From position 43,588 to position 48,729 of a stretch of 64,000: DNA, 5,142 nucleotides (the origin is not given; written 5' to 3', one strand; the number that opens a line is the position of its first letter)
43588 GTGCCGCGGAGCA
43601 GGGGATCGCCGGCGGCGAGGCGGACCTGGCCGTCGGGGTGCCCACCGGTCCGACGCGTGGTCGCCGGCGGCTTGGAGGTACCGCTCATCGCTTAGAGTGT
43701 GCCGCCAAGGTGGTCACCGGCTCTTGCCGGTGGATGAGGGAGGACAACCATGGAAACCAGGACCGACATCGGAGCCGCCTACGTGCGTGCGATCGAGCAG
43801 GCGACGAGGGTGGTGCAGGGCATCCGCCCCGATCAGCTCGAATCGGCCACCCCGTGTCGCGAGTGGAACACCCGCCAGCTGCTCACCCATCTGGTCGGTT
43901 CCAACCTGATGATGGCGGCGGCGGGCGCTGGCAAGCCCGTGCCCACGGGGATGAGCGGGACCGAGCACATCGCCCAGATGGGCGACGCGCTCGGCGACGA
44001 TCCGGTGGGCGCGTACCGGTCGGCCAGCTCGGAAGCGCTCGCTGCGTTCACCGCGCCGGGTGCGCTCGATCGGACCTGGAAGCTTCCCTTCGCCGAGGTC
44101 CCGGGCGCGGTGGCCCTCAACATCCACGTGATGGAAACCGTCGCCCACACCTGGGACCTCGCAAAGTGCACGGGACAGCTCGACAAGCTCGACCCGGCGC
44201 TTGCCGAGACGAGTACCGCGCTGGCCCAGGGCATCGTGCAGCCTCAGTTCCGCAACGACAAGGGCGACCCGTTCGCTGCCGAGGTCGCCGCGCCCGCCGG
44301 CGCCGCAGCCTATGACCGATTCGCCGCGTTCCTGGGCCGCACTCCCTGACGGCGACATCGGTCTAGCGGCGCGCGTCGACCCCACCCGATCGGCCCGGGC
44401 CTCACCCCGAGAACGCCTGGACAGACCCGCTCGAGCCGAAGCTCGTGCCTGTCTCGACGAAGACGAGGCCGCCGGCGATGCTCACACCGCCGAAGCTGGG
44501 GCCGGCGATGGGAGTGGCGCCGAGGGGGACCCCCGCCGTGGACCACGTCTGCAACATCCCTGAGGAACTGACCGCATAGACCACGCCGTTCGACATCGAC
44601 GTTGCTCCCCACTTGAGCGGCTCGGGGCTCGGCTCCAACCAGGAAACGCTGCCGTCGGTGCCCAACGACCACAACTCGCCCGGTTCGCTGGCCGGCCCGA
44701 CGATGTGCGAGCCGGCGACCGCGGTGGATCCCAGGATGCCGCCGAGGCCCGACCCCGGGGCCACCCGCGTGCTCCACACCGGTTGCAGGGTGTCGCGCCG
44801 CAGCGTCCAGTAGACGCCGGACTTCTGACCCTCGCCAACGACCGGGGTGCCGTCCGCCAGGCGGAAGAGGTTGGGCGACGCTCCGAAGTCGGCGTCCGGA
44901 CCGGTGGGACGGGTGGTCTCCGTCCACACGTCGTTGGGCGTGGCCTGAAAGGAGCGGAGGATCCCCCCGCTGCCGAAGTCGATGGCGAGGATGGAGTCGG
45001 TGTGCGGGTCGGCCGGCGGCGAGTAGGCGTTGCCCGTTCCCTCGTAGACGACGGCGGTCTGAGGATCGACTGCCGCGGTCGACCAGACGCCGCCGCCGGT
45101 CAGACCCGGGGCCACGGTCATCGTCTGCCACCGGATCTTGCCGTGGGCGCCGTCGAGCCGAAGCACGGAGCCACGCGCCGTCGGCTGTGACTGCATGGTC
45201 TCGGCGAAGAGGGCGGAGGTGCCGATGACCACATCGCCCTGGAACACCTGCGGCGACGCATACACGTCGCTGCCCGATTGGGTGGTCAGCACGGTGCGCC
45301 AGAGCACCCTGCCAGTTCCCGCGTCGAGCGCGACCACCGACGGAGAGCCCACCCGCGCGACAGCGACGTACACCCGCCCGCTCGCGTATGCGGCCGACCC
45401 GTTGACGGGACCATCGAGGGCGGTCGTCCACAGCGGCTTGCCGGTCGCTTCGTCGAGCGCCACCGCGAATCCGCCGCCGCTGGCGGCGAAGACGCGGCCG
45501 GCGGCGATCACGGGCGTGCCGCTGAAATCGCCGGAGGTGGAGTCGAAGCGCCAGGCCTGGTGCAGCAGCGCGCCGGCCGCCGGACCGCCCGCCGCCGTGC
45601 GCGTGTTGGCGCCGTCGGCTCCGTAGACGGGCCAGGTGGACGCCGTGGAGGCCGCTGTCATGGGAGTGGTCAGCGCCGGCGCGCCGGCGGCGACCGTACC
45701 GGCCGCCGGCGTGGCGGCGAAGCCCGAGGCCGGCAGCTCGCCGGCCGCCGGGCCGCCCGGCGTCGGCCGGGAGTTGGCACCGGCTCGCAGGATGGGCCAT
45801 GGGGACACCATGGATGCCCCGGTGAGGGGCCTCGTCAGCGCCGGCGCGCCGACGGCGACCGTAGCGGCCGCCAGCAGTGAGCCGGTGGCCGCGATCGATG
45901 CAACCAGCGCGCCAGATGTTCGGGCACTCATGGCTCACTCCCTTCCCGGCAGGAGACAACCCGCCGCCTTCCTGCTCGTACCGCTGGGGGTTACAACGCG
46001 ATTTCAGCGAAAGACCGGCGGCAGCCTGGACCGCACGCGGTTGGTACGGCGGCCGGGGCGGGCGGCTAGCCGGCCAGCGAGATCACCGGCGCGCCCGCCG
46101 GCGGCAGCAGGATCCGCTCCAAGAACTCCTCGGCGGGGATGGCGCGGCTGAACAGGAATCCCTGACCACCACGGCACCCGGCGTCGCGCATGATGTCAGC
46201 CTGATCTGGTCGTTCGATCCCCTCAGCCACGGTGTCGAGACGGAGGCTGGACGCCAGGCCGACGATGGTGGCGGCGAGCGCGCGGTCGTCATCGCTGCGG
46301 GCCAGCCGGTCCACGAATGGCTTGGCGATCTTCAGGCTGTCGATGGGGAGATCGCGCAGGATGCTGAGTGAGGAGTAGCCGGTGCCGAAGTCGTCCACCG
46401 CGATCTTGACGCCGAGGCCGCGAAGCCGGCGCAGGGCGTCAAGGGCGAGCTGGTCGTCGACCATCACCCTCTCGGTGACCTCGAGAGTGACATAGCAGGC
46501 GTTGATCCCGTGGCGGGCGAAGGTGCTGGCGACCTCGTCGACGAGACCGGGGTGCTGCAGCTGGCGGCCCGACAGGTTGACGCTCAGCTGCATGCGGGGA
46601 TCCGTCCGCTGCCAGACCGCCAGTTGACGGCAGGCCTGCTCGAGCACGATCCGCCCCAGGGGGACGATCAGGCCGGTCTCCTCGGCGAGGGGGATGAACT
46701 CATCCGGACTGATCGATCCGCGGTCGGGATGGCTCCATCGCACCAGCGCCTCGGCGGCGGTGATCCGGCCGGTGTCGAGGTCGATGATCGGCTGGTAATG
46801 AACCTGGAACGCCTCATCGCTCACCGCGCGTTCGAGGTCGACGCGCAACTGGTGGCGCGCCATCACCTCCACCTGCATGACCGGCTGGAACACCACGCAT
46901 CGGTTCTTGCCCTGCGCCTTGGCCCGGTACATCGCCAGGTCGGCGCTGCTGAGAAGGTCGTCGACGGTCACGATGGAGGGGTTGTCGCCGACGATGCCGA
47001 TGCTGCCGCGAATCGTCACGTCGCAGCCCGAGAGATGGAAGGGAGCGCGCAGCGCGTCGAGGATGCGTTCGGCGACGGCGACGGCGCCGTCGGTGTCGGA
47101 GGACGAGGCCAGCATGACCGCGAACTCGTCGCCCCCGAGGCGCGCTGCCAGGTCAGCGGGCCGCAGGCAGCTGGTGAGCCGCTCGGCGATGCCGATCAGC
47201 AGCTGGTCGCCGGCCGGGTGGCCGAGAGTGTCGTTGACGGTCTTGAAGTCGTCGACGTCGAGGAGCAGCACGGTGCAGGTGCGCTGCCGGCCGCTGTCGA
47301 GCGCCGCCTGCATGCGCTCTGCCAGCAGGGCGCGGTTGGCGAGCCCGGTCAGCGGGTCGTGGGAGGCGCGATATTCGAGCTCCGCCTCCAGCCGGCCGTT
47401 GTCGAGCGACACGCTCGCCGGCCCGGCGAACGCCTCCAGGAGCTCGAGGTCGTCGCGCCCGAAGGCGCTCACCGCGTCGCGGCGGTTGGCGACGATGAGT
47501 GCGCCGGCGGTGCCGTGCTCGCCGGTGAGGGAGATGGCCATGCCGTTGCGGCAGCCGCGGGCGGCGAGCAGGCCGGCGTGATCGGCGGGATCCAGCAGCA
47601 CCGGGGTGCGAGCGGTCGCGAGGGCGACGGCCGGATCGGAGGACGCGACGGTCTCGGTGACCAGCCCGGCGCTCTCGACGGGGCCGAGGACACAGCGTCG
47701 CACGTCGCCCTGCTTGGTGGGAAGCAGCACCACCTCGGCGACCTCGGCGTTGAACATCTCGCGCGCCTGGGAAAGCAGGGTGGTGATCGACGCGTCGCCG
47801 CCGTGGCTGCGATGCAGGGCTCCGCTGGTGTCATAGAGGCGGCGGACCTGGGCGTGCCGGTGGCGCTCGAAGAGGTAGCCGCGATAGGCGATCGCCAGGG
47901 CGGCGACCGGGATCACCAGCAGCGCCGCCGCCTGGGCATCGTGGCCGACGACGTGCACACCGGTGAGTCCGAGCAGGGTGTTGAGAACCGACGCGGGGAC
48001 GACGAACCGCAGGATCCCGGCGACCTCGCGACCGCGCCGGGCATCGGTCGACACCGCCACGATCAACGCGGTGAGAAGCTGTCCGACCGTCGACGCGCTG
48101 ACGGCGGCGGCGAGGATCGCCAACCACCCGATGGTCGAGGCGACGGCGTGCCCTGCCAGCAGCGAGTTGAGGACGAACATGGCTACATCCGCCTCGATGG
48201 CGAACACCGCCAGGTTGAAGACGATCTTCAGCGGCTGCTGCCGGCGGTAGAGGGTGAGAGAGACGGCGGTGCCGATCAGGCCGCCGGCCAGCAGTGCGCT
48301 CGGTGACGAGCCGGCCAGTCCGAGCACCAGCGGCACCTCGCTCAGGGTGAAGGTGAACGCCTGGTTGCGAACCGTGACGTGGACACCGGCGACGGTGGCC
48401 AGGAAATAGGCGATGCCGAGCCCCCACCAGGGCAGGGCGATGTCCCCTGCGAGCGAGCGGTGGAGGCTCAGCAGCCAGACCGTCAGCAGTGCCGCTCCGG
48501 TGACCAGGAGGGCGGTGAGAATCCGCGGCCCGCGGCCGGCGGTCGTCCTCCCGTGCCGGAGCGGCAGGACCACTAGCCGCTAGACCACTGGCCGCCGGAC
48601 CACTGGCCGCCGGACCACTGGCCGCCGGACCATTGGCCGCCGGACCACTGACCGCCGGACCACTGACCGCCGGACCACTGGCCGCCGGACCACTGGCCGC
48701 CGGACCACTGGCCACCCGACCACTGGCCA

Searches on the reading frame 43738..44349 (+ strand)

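Call 36: search_protein_families(library=pfam, proteins=[window:43738-44349:+], max_evalue=0.001)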
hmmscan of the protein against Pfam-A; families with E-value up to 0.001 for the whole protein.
window:43738-44349:+ (203 aa): 2 families
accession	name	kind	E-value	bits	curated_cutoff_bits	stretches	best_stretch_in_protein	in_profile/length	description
PF11716.13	MDMPI_N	-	5.9e-14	53.4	24.2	1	18-142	4-140/140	Mycothiol maleylpyruvate isomerase N-terminal domain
PF04978.18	MST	-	0.00096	20.1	27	0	24-149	15-141/149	Mycothiol-S-transferase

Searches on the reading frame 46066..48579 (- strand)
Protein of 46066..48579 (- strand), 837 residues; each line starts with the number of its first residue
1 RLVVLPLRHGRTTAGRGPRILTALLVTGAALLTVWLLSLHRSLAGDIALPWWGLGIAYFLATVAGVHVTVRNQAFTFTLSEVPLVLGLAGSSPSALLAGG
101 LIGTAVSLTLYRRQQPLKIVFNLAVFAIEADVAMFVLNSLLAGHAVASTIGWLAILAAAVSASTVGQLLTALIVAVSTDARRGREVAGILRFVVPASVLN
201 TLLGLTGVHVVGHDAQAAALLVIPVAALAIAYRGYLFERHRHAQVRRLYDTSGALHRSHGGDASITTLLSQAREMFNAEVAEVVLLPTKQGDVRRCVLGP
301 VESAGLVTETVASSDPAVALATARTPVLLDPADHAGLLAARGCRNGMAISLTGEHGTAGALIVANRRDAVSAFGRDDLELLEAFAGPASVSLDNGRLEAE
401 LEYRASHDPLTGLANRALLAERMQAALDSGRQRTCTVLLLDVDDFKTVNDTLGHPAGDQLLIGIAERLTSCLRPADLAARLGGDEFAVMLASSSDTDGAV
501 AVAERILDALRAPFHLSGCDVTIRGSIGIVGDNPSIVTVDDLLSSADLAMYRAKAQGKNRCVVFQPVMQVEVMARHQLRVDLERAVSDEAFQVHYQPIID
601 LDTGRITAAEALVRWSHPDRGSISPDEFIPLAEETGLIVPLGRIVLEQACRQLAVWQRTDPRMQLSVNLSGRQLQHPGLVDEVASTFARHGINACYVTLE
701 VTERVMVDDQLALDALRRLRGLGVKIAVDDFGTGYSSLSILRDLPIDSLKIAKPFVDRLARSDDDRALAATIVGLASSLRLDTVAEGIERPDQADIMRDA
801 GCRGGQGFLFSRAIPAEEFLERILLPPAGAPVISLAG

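Call 36: search_protein_families(library=pfam, proteins=[window:46066-48579:-], max_evalue=0.001)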
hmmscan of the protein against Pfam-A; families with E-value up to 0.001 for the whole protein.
window:46066-48579:- (837 aa): 5 families
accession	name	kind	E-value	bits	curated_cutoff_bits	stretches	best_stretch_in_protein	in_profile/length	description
PF00563.25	EAL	-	2.9e-72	243.3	31.3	1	581-812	3-235/236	EAL domain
PF00990.26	GGDEF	-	1.2e-43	149.1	23.8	1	405-560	1-161/161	Diguanylate cyclase, GGDEF domain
PF01590.32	GAF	-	5.8e-06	27.3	22.4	1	266-391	7-132/133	GAF domain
PF13492.12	GAF_3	-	1e-05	26.3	27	1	265-394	6-129/129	GAF domain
PF13185.12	GAF_2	-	0.00062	20.4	28.6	0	266-392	9-135/136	GAF domain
